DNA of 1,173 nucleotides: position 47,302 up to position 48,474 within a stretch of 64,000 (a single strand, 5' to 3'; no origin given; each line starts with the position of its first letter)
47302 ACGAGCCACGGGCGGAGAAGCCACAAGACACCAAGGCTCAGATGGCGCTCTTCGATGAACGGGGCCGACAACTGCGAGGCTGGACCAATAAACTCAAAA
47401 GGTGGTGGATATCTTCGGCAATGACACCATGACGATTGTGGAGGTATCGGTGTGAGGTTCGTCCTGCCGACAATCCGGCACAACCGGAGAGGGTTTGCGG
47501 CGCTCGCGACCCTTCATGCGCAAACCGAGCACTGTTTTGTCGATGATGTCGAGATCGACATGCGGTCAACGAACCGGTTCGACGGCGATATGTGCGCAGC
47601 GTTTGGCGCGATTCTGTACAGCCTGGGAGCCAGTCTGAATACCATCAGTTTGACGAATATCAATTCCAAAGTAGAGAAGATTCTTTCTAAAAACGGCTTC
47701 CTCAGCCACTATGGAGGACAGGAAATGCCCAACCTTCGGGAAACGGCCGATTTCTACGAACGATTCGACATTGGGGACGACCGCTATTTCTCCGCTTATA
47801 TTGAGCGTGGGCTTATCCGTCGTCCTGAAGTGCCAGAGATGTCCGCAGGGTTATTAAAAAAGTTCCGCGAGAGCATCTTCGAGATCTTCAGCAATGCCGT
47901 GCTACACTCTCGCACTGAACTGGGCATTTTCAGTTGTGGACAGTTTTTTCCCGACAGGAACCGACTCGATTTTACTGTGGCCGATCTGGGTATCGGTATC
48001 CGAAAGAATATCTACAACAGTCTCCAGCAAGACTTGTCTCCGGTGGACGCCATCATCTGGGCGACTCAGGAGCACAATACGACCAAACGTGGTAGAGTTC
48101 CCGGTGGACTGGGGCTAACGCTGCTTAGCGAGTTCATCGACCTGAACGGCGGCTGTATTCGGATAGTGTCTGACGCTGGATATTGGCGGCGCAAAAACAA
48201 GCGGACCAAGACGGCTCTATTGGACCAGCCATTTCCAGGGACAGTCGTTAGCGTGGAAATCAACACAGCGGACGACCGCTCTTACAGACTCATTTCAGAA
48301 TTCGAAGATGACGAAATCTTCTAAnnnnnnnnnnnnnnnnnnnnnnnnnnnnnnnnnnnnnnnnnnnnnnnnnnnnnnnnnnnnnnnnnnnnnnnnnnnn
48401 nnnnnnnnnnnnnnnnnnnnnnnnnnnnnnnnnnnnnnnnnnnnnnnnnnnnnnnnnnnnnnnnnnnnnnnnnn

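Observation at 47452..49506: Candidate novel partner-switching-type toxin/defence operon: GHKL ATPase - STAS-like protein - PIN nuclease - small protein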

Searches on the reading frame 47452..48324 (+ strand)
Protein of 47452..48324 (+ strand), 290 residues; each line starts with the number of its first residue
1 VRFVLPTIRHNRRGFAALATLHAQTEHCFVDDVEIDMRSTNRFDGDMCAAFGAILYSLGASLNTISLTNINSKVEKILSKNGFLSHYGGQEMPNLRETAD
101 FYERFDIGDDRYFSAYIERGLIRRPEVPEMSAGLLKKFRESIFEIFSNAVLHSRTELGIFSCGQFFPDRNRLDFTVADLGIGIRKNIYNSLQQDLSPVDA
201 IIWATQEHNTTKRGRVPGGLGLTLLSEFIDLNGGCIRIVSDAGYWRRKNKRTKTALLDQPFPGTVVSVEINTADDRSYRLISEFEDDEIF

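Call 3: search_protein_families(library=pfam, proteins=[window:47452-48324:+], max_evalue=1)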
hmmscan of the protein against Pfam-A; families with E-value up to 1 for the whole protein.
window:47452-48324:+ (290 aa): 1 family
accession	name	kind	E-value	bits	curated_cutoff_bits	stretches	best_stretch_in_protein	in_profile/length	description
PF02518.31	HATPase_c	-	0.00025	21.9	26.4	1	138-242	6-97/111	Histidine kinase-, DNA gyrase B-, and HSP90-like ATPase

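Call 4: search_protein_families(library=ncbifam, proteins=[window:47452-48324:+], max_evalue=1)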
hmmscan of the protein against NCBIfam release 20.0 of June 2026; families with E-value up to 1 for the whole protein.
window:47452-48324:+ (290 aa): 4 families
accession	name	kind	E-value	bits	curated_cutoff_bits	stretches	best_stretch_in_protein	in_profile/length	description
NF041947.1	LuxQ_Vibrio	equivalog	0.00071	17.6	1200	1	142-243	592-685/843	quorum-sensing autoinducer 2 sensor kinase/phosphatase LuxQ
NF047874.1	MASE3_PAS_HK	subfamily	0.018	13.8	560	1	146-243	528-614/655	MASE3 domain-containing sensor histidine kinase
NF038297.2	hybrid_HK_HrmK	equivalog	0.038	12.6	725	1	170-241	382-444/607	hybrid histidine kinase/response regulator HrmK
NF008302.0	PRK11091.1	equivalog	0.049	11.8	838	1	137-243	398-494/779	aerobic respiration two-component sensor histidine kinase ArcB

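Call 5: search_protein_families(library=padloc, proteins=[window:47452-48324:+], max_evalue=1)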
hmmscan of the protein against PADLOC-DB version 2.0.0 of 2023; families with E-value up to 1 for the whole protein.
window:47452-48324:+ (290 aa): 1 family
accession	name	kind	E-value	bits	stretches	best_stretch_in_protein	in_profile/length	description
PDLC02567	DrmA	-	0.00085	14.5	1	141-243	143-243/1750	DrmA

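Call 7: find_homologous_proteins(query=window:47452-48324:+)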
Query window:47452-48324:+ (290 aa): 1296 proteins with E <= 0.001 among 2845 candidates; the best 120 are listed.
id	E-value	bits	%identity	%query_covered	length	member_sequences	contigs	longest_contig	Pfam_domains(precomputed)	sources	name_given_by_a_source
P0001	2.0e-179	613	93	100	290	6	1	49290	-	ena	-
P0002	3.1e-172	589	90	100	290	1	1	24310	-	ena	-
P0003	4.3e-157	540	83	100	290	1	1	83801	-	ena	-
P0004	2.1e-154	531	82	100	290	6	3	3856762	PF02518.32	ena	-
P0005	2.7e-153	527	82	100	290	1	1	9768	-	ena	-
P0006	6.2e-145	500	78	100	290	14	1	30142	PF02518.32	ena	-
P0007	7.5e-140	483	74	100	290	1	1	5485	-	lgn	-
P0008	2.7e-139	481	74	100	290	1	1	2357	-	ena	-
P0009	5.7e-137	474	73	100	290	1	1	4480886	-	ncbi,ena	-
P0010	3.9e-134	464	73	100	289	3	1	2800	PF02518.32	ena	-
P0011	3.8e-132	458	72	100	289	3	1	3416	PF02518.32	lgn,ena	-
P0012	7.2e-131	454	71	100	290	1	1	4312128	PF02518.32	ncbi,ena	-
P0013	8.0e-131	454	70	100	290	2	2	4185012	-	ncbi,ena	-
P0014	3.9e-128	445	70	100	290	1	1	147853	-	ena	-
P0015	1.7e-126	439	69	100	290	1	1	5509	-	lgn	-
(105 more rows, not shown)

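Call 11: find_encoding_contigs(protein=window:47452-48324:+, flank=10000, max_places=6)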
Protein window:47452-48324:+ (290 aa): no gene with exactly this product is on record in the collection.

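Call 12: find_encoding_contigs(protein=P0004, flank=8000, max_places=3)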
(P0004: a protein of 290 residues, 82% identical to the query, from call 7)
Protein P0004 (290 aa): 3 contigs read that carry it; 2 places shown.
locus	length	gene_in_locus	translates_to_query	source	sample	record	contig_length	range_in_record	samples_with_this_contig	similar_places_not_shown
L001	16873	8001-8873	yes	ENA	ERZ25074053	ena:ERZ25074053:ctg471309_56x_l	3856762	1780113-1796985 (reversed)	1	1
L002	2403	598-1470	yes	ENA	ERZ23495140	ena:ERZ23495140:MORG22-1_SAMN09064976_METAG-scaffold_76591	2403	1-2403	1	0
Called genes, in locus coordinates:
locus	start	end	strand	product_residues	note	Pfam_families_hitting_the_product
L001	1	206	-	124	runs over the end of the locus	PF07858:LEH, PF07366:SnoaL, PF12680:SnoaL_2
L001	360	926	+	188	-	PF00782:DSPc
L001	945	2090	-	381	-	PF04055:Radical_SAM, PF06969:HemN_C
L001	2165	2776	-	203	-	PF01726:LexA_DNA_bind, PF00717:Peptidase_S24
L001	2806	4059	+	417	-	PF22807:TrAA12, PF23500:DUF7133, PF07995:GSDH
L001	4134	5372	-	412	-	PF01875:Memo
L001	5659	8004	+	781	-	PF01555:N6_N4_Mtase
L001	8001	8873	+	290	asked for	PF02518:HATPase_c (weak)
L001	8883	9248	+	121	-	PF14213:DUF4325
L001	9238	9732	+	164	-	PF01850:PIN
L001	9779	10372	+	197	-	PF04851:ResIII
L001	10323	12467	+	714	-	-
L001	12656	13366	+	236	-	PF05014:Nuc_deoxyrib_tr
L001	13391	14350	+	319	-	PF01408:GFO_IDH_MocA, PF22725:GFO_IDH_MocA_C3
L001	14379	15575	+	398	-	PF02684:LpxB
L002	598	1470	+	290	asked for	PF02518:HATPase_c (weak)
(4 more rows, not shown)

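Call 13: find_encoding_contigs(protein=P0009, flank=8000, max_places=3)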
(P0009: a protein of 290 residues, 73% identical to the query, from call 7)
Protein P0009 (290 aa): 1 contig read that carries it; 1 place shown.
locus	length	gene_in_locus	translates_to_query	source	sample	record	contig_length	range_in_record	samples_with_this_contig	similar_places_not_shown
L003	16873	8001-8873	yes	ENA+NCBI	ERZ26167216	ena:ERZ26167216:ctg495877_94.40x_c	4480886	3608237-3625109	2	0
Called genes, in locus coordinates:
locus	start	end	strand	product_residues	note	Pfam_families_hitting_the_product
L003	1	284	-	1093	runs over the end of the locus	PF13476:AAA_23 (faint), PF13555:AAA_29 (weak), PF13558:SbcC_Walker_B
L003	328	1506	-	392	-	PF00149:Metallophos, PF12850:Metallophos_2 (weak), PF12320:SbcD_C (faint)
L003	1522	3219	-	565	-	-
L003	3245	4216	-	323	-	-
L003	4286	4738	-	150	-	PF01575:MaoC_dehydratas, PF13452:FAS1_DH_region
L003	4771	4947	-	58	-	-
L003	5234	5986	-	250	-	PF09948:PpoB2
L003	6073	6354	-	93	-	PF03992:ABM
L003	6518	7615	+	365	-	PF08240:ADH_N, PF00107:ADH_zinc_N, PF13602:ADH_zinc_N_2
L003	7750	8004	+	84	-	-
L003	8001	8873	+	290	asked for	-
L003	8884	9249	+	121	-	PF14213:DUF4325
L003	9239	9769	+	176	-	PF01850:PIN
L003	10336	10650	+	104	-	PF04480:DUF559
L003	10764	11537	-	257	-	PF13489:Methyltransf_23, PF05175:MTS, PF13847:Methyltransf_31, PF08241:Methyltransf_11, PF08242:Methyltransf_12, PF13649:Methyltransf_25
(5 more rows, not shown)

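Call 14: find_encoding_contigs(protein=P0001, flank=10000, max_places=3)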
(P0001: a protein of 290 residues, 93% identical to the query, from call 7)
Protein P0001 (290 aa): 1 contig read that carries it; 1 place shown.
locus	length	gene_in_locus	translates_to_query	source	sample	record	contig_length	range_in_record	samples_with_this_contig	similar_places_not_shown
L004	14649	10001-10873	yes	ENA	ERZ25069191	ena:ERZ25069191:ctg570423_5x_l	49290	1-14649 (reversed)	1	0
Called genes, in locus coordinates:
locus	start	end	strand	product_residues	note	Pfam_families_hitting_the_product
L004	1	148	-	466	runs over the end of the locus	PF01425:Amidase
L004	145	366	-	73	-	-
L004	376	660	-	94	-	-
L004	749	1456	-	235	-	-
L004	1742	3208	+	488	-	PF04909:Amidohydro_2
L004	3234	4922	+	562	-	PF07969:Amidohydro_3, PF01979:Amidohydro_1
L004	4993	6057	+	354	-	PF00296:Bac_luciferase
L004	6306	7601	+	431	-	PF00296:Bac_luciferase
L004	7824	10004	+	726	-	PF01555:N6_N4_Mtase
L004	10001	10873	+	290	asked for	-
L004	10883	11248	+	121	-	PF14213:DUF4325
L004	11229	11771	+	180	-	PF01850:PIN (weak)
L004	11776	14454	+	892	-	PF04851:ResIII, PF08722:Tn7_TnsA-like_N (faint)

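Call 18: find_related_loci(query=A1, collection=genome_contigs, flank=7000)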
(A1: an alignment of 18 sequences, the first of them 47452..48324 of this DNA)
Query A1 (290 aa) in genome_contigs; peptide patterns used: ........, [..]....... (x = any residue, [..] = any of these).
332 stretches matched a pattern; 173 encode a relative of the query (tblastn E <= 1e-3); the best 80 are kept; 80 distinct loci.
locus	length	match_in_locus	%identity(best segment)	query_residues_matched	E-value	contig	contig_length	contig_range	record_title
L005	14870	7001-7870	77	1-290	2e-149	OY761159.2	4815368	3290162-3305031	MAG: Candidatus Binatia bacterium isolate a3054953-5fa8-48fb-90a5-e173aac96f7a genome assembly, chromosome: 1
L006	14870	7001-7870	73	1-290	6e-143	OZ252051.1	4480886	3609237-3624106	MAG: uncultured Candidatus Binatia bacterium isolate b4184f84-54dd-4777-b1f7-7d436cdf621f genome assembly, chromosome: 1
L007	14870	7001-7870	71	1-290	7e-138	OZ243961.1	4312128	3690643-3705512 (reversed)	MAG: uncultured Candidatus Binatia bacterium isolate c3ca01ca-9b7f-48ee-8e12-6a9662520b33 genome assembly, chromosome: 1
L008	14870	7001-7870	70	1-290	4e-137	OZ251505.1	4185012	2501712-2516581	MAG: uncultured Candidatus Binatia bacterium isolate 3702f2bb-6743-416a-8e02-efa82259b27a genome assembly, chromosome: 1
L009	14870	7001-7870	67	1-290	2e-133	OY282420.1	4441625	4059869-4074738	MAG: uncultured Bryobacterales bacterium isolate 78526416-339a-45b8-a6d3-8fabb82c2801 genome assembly, chromosome: 1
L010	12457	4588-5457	68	1-290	2e-130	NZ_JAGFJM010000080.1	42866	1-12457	MAG: Nitrosomonas communis isolate mag.23 k127_2994306, whole genome shotgun sequence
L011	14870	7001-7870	68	1-290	2e-129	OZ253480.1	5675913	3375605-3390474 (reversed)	MAG: uncultured Candidatus Binatia bacterium isolate 01c1d691-c9b9-4499-9944-1e5a173e9d55 genome assembly, chromosome: 1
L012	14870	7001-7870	66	1-290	6e-129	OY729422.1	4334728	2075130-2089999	MAG: Bryobacterales bacterium isolate d47adfd7-a82f-4c56-911c-b237267f53ff genome assembly, chromosome: 1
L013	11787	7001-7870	67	1-290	5e-129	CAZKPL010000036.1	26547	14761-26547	MAG TPA_asm: uncultured Nitrosomonas sp. isolate SRP263991_co5_92 genome assembly, contig: NODE_3646_length_26547_cov_10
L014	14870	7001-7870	67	1-290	4e-129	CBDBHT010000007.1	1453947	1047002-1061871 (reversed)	MAG: Candidatus Azotimanducaceae bacterium isolate d05c83b8-ac0e-43e4-8f3d-63fae8a00316 genome assembly, contig: contig_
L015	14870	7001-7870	65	1-290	4e-128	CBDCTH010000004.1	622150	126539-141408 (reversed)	MAG: Gammaproteobacteria bacterium isolate a8af13e8-0241-4292-a4be-8c867e9427f0 genome assembly, contig: contig_4, whole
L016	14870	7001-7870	64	1-290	5e-127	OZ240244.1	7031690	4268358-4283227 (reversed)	MAG: Candidatus Poribacteria bacterium isolate 530b1872-db39-4376-9dde-5bfc35f27194 genome assembly, chromosome: 1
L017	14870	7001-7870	65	1-290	1e-126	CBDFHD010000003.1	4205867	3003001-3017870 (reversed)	MAG: Candidatus Poribacteria bacterium isolate 3ddb7f14-4d05-4080-9b3f-f5d75a2c5508 genome assembly, contig: contig_3, w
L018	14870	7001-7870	66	1-290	2e-126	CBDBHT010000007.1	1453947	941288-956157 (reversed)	MAG: Candidatus Azotimanducaceae bacterium isolate d05c83b8-ac0e-43e4-8f3d-63fae8a00316 genome assembly, contig: contig_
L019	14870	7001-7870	67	1-290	4e-126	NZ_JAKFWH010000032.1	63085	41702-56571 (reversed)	MAG: Nitrosomonas sp. isolate D5_Bin_16 D5_0000153, whole genome shotgun sequence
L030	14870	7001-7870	67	1-290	1e-123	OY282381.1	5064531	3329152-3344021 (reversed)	MAG: uncultured Caldilineaceae bacterium genome assembly, chromosome: 1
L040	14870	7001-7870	64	1-290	2e-121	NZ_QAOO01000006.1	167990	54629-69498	Nitrosomonas nitrosa strain Nm90 Ga0181054_106, whole genome shotgun sequence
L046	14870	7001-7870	60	1-290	9e-121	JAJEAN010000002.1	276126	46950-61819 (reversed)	MAG: Candidatus Latescibacterota bacterium isolate jk18x7bins.54 k141_1259685, whole genome shotgun sequence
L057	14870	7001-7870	64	1-290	1e-118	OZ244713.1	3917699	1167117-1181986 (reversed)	MAG: bacterium isolate e5014806-8d25-4488-8218-63b8719b0073 genome assembly, chromosome: 1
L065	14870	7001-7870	59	1-290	1e-116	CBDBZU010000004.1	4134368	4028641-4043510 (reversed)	MAG: bacterium isolate 14075d2c-179b-4e0f-9294-86ba791e4164 genome assembly, contig: contig_4, whole genome shotgun sequ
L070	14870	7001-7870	60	1-290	7e-116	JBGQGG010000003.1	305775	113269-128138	MAG: Pyrinomonadaceae bacterium isolate OBJ2_061818_090_33 k141_1670004_length_305775_cov_34.9271, whole genome shotgun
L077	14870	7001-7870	59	1-290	6e-114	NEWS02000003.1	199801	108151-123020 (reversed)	MAG: Nitrospira sp. CG24B Nitrospira_sp_RSF15_CG24_B_3, whole genome shotgun sequence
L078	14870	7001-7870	59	1-290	3e-114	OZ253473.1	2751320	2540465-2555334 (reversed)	MAG: Nitrospirales bacterium isolate 056054a7-9ecf-4ec6-a908-bfcb47be926a genome assembly, chromosome: 1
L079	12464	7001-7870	62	1-290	7e-114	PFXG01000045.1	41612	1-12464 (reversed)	MAG: Zetaproteobacteria bacterium CG_4_9_14_3_um_filter_49_83 CG_4_9_14_3_um_filter_150_scaffold_508_c, whole genome sho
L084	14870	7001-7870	61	1-290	5e-113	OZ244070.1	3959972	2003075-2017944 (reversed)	MAG: uncultured Candidatus Binatia bacterium isolate f57e87d9-6197-413a-b43d-c6892e6158a2 genome assembly, chromosome: 1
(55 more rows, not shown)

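Call 30: search_solved_structures(query=A1, max_evalue=1, show_alignments=2)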
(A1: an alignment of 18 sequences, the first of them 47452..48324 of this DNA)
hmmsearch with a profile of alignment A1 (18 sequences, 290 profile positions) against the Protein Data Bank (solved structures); distinct sequences matched with E-value up to 1: 1.
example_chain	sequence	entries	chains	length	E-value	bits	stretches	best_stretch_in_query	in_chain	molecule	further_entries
4pl9_A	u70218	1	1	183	0.0049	19.1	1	125-241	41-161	Ethylene receptor 1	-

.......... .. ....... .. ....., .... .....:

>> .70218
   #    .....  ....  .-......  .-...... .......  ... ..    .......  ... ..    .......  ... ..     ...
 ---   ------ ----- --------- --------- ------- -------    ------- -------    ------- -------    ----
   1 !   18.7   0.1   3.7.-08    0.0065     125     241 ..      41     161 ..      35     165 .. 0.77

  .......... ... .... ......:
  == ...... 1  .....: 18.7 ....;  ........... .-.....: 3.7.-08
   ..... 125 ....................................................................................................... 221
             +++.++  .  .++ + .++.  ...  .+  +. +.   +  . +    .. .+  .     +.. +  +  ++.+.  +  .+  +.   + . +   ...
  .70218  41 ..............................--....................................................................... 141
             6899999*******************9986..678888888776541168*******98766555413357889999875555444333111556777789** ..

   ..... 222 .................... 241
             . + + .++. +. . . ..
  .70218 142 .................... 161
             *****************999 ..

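Call 42: search_protein_families(library=pfam, proteins=[L004:7824-10004:+, L004:11776-14454:+], max_evalue=0.01)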
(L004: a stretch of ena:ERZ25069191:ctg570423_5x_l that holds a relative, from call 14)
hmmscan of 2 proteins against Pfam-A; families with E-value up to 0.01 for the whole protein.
L004:7824-10004:+ (726 aa): 2 families
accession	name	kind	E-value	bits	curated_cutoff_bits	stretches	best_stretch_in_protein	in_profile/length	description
PF01555.25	N6_N4_Mtase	-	2.6e-46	158.8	26.7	1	121-388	2-216/221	DNA methylase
PF02086.21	MethyltransfD12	-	0.0046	17.1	22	0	342-458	8-118/253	D12 class N6 adenine-specific DNA methyltransferase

L004:11776-14454:+ (892 aa): 4 families
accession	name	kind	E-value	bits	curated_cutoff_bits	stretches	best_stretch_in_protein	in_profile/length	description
PF04851.21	ResIII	-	1.2e-14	54.9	22.5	1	92-334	7-163/164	Type III restriction enzyme, res subunit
PF08722.17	Tn7_TnsA-like_N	-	1.7e-05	25.7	26.5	1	787-865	3-70/85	TnsA-like endonuclease N terminal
PF00270.35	DEAD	-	0.00099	19.3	26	0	134-193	15-68/167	DEAD/DEAH box helicase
PF19778.5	RE_endonuc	-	0.001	19.3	23.4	1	762-838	2-76/108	Endonuclease domain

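Call 43: search_protein_families(library=padloc, proteins=[L004:7824-10004:+, L004:11776-14454:+], max_evalue=0.001)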
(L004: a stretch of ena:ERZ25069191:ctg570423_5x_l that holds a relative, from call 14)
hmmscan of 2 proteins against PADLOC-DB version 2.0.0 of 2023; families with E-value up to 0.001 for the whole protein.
L004:7824-10004:+ (726 aa): 51 families (the best 25 are shown)
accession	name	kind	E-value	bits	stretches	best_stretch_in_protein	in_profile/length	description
PDLC03633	MTase_III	-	7e-117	389.6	2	37-585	20-525/616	Type III methyltransferase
PDLC03354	MTase_II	-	1.1e-53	180.8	2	36-291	24-240/425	Type II methyltransferase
PDLC03339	MTase_II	-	2e-47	159.8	1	146-398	33-274/399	Type II methyltransferase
PDLC03300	MTase_II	-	1.8e-39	133.6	1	117-396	28-277/302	Type II methyltransferase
PDLC03636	MTase_III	-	4.1e-37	126.2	3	328-395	338-405/575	Type III methyltransferase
PDLC03638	MTase_III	-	1.5e-33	114.1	2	304-398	588-680/816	Type III methyltransferase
PDLC03371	MTase_II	-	1.1e-32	111.6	1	120-401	30-258/260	Type II methyltransferase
PDLC03635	MTase_III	-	4.4e-32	109.6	2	310-380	485-557/708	Type III methyltransferase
PDLC03644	MTase_III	-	2.1e-30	104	2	90-295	38-225/542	Type III methyltransferase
PDLC03299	MTase_II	-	1.6e-28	98.1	1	171-397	57-259/296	Type II methyltransferase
PDLC03634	MTase_III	-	5.5e-27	92.9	2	90-298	94-292/621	Type III methyltransferase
PDLC03632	MTase_III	-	1.5e-24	84.1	2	88-229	160-295/983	Type III methyltransferase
PDLC03641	MTase_III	-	3.3e-22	76.8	2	89-320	103-326/657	Type III methyltransferase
PDLC03327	MTase_II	-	3.4e-20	70.5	1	245-399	136-288/319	Type II methyltransferase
PDLC03320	MTase_II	-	3.8e-19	67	1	171-402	74-281/289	Type II methyltransferase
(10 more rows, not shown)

L004:11776-14454:+ (892 aa): 3 families
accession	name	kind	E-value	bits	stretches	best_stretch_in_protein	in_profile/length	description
PDLC03648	REase_III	-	1.6e-22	77.5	2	284-547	130-380/871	Type III restriction enzyme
PDLC03647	REase_III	-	1.4e-07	28.1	1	461-553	488-585/989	Type III restriction enzyme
PDLC03649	REase_III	-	9.4e-05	18.5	1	424-524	443-537/973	Type III restriction enzyme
